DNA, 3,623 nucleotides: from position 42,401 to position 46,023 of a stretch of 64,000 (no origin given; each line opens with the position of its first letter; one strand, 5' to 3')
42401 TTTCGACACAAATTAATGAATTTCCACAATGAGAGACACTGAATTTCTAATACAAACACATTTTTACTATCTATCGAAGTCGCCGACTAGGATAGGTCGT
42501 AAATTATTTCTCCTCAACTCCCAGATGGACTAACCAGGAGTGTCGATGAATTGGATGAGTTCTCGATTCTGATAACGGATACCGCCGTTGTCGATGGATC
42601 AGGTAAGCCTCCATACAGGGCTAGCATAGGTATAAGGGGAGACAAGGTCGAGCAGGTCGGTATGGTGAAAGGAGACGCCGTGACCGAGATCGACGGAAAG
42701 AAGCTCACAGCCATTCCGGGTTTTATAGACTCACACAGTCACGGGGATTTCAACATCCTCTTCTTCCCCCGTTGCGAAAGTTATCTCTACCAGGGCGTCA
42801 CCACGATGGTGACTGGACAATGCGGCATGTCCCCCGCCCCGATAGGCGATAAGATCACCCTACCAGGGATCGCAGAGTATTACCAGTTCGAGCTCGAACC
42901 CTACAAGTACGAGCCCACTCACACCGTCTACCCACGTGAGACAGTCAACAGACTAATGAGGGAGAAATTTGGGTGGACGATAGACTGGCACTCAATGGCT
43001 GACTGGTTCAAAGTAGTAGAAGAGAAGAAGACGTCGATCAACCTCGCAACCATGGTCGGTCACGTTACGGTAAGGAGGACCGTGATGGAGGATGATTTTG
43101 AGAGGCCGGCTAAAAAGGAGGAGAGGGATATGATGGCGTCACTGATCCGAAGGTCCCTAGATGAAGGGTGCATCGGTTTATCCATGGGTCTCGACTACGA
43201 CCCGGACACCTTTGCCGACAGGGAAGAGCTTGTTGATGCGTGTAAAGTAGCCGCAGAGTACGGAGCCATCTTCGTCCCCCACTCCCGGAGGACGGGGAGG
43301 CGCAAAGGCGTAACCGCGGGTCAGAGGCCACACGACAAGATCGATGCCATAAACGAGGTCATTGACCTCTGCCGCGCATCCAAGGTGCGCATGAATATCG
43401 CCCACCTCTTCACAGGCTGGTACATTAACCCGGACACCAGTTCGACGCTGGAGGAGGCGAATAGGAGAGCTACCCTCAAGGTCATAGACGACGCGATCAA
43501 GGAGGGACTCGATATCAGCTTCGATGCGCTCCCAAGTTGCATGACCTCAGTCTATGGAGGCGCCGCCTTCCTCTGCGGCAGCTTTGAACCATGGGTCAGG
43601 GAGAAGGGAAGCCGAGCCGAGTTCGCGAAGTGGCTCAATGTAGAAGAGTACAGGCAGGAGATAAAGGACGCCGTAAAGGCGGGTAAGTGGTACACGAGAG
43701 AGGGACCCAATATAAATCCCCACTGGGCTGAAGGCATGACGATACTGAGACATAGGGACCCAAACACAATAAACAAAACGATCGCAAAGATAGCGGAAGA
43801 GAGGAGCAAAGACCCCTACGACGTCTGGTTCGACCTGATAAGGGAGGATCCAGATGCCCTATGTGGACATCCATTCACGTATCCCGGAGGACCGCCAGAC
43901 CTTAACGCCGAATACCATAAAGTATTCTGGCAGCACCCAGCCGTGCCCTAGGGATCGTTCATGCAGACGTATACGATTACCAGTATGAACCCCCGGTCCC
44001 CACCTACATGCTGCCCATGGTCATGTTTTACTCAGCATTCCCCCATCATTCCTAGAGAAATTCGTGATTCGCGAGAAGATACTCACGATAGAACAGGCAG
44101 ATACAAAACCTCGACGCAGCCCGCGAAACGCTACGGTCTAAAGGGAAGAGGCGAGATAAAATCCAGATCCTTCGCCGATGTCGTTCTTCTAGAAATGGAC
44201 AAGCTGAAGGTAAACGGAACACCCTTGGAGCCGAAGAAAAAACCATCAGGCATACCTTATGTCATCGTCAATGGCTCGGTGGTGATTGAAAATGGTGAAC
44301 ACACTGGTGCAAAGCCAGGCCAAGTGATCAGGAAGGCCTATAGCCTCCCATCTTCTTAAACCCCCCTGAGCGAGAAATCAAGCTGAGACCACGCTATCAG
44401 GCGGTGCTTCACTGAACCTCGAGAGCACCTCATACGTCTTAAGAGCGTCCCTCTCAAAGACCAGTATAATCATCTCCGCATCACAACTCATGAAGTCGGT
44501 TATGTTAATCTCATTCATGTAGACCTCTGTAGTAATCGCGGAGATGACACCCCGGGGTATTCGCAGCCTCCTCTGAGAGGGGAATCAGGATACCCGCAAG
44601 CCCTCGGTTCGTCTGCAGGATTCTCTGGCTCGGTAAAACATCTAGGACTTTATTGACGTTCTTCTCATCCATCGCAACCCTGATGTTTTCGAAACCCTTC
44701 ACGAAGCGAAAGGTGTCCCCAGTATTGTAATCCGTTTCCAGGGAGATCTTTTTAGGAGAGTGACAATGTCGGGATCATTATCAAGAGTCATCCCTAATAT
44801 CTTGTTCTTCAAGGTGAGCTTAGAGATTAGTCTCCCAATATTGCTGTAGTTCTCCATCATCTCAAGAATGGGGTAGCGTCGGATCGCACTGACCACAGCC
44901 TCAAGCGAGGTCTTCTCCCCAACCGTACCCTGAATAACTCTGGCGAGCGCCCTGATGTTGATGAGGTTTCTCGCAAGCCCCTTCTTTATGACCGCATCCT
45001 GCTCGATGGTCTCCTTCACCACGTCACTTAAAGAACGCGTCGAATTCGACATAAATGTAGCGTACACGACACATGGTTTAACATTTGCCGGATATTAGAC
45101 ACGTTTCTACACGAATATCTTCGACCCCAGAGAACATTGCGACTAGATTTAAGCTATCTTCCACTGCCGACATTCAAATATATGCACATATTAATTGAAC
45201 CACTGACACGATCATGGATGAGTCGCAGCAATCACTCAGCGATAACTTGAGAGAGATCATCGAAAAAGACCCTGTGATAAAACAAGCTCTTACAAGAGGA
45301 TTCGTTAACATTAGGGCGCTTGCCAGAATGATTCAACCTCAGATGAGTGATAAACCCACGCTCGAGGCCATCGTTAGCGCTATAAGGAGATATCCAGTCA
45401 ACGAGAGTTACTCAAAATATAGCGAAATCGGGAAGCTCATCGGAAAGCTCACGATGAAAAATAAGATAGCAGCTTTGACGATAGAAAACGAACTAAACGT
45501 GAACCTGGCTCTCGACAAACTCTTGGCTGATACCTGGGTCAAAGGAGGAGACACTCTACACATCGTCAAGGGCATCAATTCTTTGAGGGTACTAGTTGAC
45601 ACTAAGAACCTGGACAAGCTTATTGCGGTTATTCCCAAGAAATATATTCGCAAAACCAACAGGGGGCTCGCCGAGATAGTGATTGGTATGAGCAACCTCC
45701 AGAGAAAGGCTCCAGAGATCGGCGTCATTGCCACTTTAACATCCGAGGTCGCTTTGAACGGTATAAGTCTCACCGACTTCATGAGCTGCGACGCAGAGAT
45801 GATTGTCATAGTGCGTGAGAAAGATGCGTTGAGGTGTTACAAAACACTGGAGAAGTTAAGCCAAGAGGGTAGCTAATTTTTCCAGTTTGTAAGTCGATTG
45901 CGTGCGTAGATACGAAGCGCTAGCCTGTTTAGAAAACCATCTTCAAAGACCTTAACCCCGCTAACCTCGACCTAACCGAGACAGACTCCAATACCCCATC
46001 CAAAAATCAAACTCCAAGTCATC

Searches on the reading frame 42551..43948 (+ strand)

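Call 45: search_protein_families(library=pfam, proteins=[window:42551-43948:+], max_evalue=0.001)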
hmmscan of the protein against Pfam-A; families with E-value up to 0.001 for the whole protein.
window:42551-43948:+ (466 aa): 1 family
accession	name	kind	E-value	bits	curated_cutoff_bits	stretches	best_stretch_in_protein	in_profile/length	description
PF07969.17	Amidohydro_3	-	4.2e-11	43.4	29.7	1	46-336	2-253/472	Amidohydrolase family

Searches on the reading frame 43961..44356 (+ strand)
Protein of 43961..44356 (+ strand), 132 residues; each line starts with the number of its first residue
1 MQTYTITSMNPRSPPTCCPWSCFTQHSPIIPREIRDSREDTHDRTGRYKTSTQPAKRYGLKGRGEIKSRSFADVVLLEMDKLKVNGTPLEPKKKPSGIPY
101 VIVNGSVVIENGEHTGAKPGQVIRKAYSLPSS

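Call 45: search_protein_families(library=pfam, proteins=[window:43961-44356:+], max_evalue=0.001)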
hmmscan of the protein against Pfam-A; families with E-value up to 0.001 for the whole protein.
window:43961-44356:+ (132 aa): 1 family
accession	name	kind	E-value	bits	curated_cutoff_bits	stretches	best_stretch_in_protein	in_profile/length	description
PF07969.17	Amidohydro_3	-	0.00053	20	29.7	1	49-109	415-472/472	Amidohydrolase family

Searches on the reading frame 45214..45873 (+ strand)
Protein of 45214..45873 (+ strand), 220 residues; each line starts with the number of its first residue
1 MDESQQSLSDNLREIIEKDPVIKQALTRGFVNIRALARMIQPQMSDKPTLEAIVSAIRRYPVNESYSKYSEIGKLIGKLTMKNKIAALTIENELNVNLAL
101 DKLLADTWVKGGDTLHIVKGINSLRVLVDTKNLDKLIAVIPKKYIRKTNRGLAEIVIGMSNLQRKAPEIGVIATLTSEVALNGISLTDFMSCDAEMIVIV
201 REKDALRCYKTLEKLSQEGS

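Call 45: search_protein_families(library=pfam, proteins=[window:45214-45873:+], max_evalue=0.001)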
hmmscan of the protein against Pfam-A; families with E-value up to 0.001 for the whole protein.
window:45214-45873:+ (220 aa): 2 families
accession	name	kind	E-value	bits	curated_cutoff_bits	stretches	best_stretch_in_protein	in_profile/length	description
PF24367.1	DUF7523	-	6.7e-07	30.2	27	1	7-97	1-84/158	Family of unknown function (DUF7523)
PF13840.12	ACT_7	-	0.00027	21.2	27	0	168-213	20-64/65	ACT domain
